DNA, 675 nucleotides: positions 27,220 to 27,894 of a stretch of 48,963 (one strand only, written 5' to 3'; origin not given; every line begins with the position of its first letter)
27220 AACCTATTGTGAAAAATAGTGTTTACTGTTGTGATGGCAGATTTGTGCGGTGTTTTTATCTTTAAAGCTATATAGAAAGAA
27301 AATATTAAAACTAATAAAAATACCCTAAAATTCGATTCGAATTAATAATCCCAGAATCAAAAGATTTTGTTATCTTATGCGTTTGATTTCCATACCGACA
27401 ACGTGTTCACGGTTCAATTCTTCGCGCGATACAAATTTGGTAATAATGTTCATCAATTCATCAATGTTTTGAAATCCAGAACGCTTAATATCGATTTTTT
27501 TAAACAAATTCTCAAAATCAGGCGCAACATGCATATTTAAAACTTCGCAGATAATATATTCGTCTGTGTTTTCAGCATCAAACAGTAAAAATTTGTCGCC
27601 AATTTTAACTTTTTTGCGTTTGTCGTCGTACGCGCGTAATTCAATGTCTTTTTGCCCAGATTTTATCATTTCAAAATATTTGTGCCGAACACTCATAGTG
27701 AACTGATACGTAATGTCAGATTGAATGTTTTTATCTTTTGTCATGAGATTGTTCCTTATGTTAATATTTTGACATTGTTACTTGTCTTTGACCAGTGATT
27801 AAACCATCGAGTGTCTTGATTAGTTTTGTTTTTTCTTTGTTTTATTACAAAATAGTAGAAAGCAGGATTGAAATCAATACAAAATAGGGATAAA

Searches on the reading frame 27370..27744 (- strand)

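Call 66: search_protein_families(library=pfam, max_evalue=0.001, proteins=[window:27370-27744:-])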
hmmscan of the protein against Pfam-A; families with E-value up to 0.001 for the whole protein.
window:27370-27744:- (124 aa): 2 families
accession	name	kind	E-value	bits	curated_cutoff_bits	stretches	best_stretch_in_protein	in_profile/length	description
PF04266.20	ASCH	-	4.1e-09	37.5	21.2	1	17-120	1-99/103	ASCH domain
PF12961.13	DUF3850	-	0.00021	21.9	22.9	1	18-64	5-49/77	Domain of unknown function (DUF3850)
